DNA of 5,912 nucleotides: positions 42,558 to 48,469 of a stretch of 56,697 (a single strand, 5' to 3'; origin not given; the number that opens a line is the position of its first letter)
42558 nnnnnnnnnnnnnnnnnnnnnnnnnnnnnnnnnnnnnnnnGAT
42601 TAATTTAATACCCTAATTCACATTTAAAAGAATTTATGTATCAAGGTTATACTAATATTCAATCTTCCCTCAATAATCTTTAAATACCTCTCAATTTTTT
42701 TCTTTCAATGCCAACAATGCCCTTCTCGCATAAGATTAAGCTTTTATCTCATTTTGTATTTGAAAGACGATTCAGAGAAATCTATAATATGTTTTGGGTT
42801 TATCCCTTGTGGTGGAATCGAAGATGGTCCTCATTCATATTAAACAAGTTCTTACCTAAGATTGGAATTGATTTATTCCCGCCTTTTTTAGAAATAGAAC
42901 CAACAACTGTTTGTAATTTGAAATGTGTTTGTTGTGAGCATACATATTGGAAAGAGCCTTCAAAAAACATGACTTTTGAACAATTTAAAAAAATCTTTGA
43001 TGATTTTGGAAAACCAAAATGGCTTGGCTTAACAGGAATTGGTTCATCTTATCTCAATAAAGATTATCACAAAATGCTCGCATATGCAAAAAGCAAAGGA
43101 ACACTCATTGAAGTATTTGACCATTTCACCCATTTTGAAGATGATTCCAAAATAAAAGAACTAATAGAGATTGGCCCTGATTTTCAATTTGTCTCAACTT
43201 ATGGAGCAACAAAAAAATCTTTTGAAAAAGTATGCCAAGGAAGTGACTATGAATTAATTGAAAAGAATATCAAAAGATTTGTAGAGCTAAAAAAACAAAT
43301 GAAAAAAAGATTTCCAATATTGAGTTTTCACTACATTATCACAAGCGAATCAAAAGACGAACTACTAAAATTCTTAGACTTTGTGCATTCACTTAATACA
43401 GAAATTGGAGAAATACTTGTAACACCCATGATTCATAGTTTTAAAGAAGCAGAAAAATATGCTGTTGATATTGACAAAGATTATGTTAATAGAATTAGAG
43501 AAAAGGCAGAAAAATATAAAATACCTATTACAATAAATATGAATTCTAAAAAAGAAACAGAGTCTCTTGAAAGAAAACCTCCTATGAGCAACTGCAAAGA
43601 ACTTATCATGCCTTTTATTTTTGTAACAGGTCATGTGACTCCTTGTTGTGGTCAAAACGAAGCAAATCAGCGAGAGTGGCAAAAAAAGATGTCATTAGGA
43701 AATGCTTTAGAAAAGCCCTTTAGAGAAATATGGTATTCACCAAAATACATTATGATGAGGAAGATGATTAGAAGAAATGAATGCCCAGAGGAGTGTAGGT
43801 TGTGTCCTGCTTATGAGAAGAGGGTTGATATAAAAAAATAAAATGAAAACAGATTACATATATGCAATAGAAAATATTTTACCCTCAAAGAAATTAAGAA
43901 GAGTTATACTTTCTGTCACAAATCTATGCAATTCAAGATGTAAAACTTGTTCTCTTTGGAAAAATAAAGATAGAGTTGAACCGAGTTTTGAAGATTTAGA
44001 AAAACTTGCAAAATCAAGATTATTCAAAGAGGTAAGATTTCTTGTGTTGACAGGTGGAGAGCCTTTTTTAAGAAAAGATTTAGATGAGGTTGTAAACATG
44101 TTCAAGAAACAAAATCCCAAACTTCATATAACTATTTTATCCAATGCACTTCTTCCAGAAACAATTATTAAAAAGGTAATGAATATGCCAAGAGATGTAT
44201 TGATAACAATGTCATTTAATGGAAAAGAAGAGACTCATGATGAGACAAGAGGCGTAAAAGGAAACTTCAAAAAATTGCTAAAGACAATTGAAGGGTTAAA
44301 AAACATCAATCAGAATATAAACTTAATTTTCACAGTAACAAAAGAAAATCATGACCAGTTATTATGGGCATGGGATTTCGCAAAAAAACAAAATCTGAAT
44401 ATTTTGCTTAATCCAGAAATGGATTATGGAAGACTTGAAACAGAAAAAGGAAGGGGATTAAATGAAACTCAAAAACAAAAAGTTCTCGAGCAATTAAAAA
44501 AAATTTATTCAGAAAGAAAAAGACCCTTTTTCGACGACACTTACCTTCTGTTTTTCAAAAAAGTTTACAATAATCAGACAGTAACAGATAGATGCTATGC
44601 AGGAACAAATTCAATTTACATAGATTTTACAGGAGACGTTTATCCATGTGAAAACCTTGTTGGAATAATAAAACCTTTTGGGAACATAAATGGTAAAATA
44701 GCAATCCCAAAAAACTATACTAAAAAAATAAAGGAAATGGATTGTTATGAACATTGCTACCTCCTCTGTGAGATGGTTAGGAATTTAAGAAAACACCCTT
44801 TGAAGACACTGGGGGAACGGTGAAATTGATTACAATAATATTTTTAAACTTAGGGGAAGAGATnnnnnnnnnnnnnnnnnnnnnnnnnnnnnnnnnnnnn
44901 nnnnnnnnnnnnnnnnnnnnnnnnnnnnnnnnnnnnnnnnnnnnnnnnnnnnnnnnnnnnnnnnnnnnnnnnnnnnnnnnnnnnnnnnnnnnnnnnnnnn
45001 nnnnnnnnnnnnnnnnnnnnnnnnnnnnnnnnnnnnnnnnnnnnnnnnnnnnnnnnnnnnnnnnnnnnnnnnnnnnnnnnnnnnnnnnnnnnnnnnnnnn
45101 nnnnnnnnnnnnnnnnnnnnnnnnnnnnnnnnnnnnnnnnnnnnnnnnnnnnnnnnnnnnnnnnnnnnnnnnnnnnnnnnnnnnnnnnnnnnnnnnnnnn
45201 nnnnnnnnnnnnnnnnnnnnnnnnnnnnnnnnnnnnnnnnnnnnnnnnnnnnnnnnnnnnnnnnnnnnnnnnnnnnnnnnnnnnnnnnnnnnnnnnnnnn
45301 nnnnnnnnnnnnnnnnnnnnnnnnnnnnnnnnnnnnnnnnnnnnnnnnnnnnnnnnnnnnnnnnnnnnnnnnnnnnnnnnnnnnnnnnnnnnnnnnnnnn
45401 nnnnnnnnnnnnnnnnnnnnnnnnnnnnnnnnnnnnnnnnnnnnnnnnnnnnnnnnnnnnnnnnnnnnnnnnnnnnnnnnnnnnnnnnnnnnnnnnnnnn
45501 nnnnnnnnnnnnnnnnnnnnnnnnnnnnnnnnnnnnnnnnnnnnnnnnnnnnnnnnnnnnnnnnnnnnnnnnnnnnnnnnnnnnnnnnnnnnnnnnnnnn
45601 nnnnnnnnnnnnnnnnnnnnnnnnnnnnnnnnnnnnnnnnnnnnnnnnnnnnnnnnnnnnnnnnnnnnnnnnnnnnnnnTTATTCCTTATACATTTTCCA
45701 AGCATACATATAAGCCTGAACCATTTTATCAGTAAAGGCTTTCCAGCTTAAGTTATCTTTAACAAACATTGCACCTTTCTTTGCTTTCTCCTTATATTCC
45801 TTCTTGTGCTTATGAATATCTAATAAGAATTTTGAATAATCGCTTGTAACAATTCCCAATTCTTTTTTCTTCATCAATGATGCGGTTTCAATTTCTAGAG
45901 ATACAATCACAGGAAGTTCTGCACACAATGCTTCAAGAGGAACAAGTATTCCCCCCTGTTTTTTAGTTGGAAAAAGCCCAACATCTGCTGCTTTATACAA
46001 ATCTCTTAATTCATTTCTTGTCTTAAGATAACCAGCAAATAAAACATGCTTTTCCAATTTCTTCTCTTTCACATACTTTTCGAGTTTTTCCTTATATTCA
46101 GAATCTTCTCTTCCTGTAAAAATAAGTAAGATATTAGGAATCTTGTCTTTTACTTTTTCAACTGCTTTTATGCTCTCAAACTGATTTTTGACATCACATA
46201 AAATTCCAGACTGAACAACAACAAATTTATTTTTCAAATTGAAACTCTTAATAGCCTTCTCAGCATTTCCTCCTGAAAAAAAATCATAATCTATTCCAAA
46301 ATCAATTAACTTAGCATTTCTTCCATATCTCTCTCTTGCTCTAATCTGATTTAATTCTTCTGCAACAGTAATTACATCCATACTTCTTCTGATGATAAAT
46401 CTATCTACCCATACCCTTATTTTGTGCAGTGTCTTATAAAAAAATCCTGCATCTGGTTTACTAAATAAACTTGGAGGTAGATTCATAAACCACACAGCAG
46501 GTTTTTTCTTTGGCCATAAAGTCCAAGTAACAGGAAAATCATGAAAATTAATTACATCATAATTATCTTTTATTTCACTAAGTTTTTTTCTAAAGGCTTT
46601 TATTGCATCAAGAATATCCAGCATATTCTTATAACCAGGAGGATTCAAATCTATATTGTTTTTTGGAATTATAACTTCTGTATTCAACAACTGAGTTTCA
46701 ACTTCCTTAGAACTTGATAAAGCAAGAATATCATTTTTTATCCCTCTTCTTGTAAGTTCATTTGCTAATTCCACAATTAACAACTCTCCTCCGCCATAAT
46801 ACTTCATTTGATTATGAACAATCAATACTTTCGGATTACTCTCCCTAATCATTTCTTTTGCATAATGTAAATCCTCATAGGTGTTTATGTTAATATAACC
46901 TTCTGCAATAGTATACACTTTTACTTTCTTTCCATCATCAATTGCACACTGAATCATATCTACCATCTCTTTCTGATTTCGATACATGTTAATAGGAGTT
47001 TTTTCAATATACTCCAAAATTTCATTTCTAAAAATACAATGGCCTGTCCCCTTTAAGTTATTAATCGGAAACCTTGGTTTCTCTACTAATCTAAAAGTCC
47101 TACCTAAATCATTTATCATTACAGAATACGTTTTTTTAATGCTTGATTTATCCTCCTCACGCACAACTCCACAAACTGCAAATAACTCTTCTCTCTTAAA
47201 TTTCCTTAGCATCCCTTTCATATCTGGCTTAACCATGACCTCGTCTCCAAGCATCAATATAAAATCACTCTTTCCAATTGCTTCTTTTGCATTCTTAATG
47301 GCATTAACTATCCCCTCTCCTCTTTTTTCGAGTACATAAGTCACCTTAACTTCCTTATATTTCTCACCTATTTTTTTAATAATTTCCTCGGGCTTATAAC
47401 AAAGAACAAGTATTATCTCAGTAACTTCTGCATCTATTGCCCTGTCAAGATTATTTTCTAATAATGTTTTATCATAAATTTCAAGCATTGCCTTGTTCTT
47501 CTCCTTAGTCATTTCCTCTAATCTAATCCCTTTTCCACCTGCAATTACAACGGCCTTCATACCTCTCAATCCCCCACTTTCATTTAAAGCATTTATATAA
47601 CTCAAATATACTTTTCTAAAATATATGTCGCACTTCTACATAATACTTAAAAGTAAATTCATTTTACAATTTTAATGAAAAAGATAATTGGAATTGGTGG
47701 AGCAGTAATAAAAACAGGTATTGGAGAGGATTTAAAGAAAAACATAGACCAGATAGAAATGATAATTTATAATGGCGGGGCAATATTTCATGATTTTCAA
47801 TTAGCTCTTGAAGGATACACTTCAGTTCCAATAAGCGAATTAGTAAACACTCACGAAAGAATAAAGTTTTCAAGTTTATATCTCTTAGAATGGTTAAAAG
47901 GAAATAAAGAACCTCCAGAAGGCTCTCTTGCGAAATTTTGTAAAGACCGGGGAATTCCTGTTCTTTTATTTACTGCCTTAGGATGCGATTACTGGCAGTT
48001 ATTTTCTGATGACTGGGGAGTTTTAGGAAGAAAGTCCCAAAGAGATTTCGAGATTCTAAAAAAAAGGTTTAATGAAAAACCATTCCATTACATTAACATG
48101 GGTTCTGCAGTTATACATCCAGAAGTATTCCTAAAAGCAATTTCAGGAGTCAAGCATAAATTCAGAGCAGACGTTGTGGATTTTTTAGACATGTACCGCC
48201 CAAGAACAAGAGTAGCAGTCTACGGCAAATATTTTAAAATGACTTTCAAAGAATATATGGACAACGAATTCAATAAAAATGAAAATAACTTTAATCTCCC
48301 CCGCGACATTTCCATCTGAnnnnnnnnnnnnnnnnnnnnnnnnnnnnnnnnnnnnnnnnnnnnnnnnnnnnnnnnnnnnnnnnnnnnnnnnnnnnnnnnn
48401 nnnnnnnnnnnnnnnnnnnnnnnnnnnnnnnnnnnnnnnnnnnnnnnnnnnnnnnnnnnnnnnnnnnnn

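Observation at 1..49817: Extreme concentration of radical SAM enzymes (13 complete + 1 truncated) in one about 50-kb island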

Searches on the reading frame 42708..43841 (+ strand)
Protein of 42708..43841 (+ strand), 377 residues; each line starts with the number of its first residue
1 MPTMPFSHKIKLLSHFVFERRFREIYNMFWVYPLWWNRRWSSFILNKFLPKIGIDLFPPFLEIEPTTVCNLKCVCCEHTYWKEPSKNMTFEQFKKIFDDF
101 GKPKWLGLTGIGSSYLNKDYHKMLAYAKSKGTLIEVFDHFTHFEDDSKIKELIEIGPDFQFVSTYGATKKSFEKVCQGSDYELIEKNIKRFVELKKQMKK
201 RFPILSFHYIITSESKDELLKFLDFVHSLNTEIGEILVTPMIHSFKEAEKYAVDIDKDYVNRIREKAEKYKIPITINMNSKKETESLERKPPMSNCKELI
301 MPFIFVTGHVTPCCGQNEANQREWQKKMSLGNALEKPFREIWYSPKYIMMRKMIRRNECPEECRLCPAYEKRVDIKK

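Call 5: search_protein_families(library=pfam, proteins=[window:42708-43841:+], max_evalue=0.01)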
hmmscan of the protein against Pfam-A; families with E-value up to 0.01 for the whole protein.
window:42708-43841:+ (377 aa): 2 families
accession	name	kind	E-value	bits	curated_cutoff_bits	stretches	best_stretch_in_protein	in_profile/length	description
PF13186.11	SPASM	-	2.2e-11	44.3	21.5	1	303-367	9-67/67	Iron-sulfur cluster-binding domain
PF04055.27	Radical_SAM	-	4e-08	34.1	29.5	1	63-226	1-166/166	Radical SAM superfamily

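Call 11: search_protein_families(library=ncbifam, proteins=[window:42708-43841:+], max_evalue=0.001)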
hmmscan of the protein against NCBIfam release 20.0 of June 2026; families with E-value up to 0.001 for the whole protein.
window:42708-43841:+ (377 aa): 13 families
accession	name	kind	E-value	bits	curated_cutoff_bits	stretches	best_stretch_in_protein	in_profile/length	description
TIGR04317.1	W_rSAM_matur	equivalog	2.8e-29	102.3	380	1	62-367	7-314/349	tungsten cofactor oxidoreductase radical SAM maturase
TIGR04311.1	rSAM_Geo_metal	subfamily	9.1e-18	64.5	400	1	58-232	2-180/423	radical SAM/SPASM family putative metalloenzyme maturase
TIGR04546.1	rSAM_ahbC_deAc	equivalog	1.5e-09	37.2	650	1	65-169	45-150/390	12,18-didecarboxysiroheme deacetylase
NF033640.1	N_Twi_rSAM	subfamily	2.5e-08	33.5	170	1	305-372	15-75/398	twitch domain-containing radical SAM protein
TIGR04545.1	rSAM_ahbD_hemeb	equivalog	1.7e-06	27.7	500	1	64-231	5-167/339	heme b synthase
TIGR02668.1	moaA_archaeal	equivalog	6e-06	25.5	325.25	1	63-273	14-220/303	GTP 3',8-cyclase MoaA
TIGR04053.2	TIGR04053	equivalog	1.9e-05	24.1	395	1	64-196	13-150/366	TIGR04053 family radical SAM/SPASM domain-containing protein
TIGR03962.1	mycofact_rSAM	equivalog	6.5e-05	22.3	265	0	61-184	14-137/339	mycofactocin radical SAM maturase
NF050035.1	rSAM_WgK_link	exception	0.00012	21.2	650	0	58-235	8-180/367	radical SAM/SPASM peptide maturase WgkB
NF001199.0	PRK00164.2-1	equivalog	0.00024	20.4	231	1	62-272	15-222/308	GTP 3',8-cyclase MoaA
TIGR04051.1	rSAM_NirJ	equivalog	0.00038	19.5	515.45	0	68-174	11-120/354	heme d1 biosynthesis radical SAM protein NirJ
TIGR03977.1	rSAM_pair_HxsC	equivalog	0.00041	19.3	267.9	1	66-226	32-190/292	His-Xaa-Ser system radical SAM maturase HxsC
TIGR04347.1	pseudo_SAM_Halo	equivalog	0.00091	18.6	525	0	324-367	312-356/390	TIGR04347 family pseudo-SAM/SPASM protein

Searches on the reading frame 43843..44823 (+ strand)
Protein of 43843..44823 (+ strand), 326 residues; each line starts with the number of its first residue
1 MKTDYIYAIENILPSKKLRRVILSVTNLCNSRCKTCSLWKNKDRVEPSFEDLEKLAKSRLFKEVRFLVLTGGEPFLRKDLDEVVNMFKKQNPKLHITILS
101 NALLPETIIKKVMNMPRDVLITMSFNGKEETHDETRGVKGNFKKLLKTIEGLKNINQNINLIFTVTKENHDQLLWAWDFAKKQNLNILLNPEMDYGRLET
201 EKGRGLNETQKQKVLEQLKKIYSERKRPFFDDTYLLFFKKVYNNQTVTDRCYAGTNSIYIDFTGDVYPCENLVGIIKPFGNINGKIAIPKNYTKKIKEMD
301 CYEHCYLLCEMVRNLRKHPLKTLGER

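Call 5: search_protein_families(library=pfam, proteins=[window:43843-44823:+], max_evalue=0.01)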
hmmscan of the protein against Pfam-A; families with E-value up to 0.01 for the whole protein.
window:43843-44823:+ (326 aa): 3 families
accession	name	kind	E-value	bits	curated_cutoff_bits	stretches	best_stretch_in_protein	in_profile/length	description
PF04055.27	Radical_SAM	-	8.3e-20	72.1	29.5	1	24-173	2-159/166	Radical SAM superfamily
PF13353.11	Fer4_12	-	8.8e-06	26.5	22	1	28-136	14-126/137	4Fe-4S single cluster domain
PF13186.11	SPASM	-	6.2e-05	23.6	21.5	1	251-283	1-35/67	Iron-sulfur cluster-binding domain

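Call 11: search_protein_families(library=ncbifam, proteins=[window:43843-44823:+], max_evalue=0.001)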
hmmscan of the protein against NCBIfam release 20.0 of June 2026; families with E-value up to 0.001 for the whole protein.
window:43843-44823:+ (326 aa): 65 families (the best 25 are shown)
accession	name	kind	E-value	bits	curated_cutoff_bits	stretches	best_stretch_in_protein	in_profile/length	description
TIGR03961.1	rSAM_PTO1314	hypoth_equivalog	8.4e-25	87.8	306.05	1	28-269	32-263/332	PTO1314 family radical SAM protein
NF045574.1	sacti_mat_StsB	exception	6e-22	78.1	625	1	15-283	92-352/466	StsB family radical SAM/SPASM domain sactipeptide maturase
NF050035.1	rSAM_WgK_link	exception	1.9e-20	73.2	650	1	21-177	11-168/367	radical SAM/SPASM peptide maturase WgkB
TIGR03977.1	rSAM_pair_HxsC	equivalog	1.5e-19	70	267.9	1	17-183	23-193/292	His-Xaa-Ser system radical SAM maturase HxsC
TIGR04054.1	rSAM_NirJ1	equivalog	4.4e-19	68.4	650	1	21-187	38-204/387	putative heme d1 biosynthesis radical SAM protein NirJ1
TIGR04053.2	TIGR04053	equivalog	1e-18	67.7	395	1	21-180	10-173/366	TIGR04053 family radical SAM/SPASM domain-containing protein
NF047865.1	rSAM_PapB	equivalog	1.2e-18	67.5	340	1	20-288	4-285/330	PapB family radical SAM/SPASM ranthipeptide maturase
TIGR04250.1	SCM_rSAM_ScmE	equivalog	7.5e-18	64.6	400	1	20-173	4-158/358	SynChlorMet cassette radical SAM/SPASM protein ScmE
TIGR04545.1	rSAM_ahbD_hemeb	equivalog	2.3e-17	63.4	500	1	24-182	5-164/339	heme b synthase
TIGR04051.1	rSAM_NirJ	equivalog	1e-16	60.9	515.45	1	21-218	4-202/354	heme d1 biosynthesis radical SAM protein NirJ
TIGR02666.1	moaA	equivalog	3.5e-16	59.1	284.05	1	17-225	8-223/336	GTP 3',8-cyclase MoaA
TIGR04403.1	rSAM_skfB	equivalog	7.5e-16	57.9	300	1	22-270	107-349/402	sporulation killing factor system radical SAM maturase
TIGR04546.1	rSAM_ahbC_deAc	equivalog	1.3e-14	53.8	650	1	20-186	40-206/390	12,18-didecarboxysiroheme deacetylase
TIGR04340.1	rSAM_ACGX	hypoth_equivalog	2e-14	53.6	400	1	24-320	8-321/341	radical SAM/SPASM domain protein, ACGX system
TIGR04251.1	SCM_rSAM_ScmF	equivalog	5.7e-14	52.3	400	1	18-173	3-162/353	SynChlorMet cassette radical SAM/SPASM protein ScmF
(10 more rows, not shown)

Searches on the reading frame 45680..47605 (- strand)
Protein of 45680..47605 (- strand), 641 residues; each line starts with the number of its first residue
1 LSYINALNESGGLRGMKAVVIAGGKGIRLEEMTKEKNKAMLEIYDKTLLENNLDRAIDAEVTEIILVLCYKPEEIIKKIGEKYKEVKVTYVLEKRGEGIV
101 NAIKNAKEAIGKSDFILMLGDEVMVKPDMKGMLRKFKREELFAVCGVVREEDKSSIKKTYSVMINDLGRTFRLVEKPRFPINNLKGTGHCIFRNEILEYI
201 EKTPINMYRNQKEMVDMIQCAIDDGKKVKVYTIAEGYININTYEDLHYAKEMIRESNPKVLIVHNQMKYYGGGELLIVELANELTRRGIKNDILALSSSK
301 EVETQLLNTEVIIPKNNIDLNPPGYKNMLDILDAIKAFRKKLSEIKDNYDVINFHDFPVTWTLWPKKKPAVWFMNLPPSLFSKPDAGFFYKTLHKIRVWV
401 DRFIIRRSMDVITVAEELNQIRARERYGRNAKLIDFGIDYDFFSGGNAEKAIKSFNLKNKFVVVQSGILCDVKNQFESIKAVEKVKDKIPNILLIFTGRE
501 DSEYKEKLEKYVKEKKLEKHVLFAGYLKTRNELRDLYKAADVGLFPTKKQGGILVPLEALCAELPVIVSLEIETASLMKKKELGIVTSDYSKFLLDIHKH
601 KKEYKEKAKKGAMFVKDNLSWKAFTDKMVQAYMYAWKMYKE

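Call 8: search_protein_families(library=pfam, proteins=[window:45680-47605:-], max_evalue=0.01)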
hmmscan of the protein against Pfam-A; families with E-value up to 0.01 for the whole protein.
window:45680-47605:- (641 aa): 7 families
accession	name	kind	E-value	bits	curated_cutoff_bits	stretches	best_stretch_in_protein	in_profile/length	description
PF00483.29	NTP_transferase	-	9e-30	104.5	21.2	1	17-229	1-217/245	Nucleotidyl transferase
PF00534.26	Glycos_transf_1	-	2.7e-20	73.1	26.4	1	451-587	5-140/172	Glycosyl transferases group 1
PF13692.12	Glyco_trans_1_4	-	1.2e-14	55.2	27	1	463-588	4-125/142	Glycosyl transferases group 1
PF12804.13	NTP_transf_3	-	9.9e-10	39.3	27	1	18-140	1-115/160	MobA-like NTP transferase domain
PF13439.12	Glyco_transf_4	-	1.1e-09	39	28.5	1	270-439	1-167/170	Glycosyltransferase Family 4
PF20706.3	GT4-conflict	-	1.6e-07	31.1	26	1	472-603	211-342/385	Family 4 Glycosyltransferase in conflict systems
PF01128.25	IspD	-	2.8e-05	24.4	27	1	17-108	2-90/221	2-C-methyl-D-erythritol 4-phosphate cytidylyltransferase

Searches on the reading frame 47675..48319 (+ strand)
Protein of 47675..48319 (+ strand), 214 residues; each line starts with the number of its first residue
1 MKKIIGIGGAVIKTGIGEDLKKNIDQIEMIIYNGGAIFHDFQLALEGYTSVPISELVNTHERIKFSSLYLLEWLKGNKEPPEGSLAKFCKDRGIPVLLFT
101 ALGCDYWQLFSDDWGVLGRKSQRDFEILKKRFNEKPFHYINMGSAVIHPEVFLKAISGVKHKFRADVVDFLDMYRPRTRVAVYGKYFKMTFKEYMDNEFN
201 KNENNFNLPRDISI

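Call 8: search_protein_families(library=pfam, proteins=[window:47675-48319:+], max_evalue=0.01)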
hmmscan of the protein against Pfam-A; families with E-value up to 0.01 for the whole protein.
window:47675-48319:+ (214 aa): 0 families

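Call 34: search_protein_families(library=ncbifam, proteins=[window:47675-48319:+], max_evalue=0.01)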
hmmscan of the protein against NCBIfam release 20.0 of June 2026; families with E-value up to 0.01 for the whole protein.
window:47675-48319:+ (214 aa): 1 family
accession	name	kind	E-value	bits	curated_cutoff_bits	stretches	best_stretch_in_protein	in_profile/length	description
NF052581.1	GSU2086_dom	subfamily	9.7e-20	71.3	250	2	82-181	167-274/301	GSU2086 family protein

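Call 47: search_protein_families(library=pfam, proteins=[window:47675-48319:+], max_evalue=5)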
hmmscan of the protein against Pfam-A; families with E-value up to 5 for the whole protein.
window:47675-48319:+ (214 aa): 0 families

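Call 61: search_protein_families(library=padloc, proteins=[window:47675-48319:+], max_evalue=0.01)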
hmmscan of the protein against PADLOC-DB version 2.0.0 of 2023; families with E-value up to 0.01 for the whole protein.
window:47675-48319:+ (214 aa): 0 families
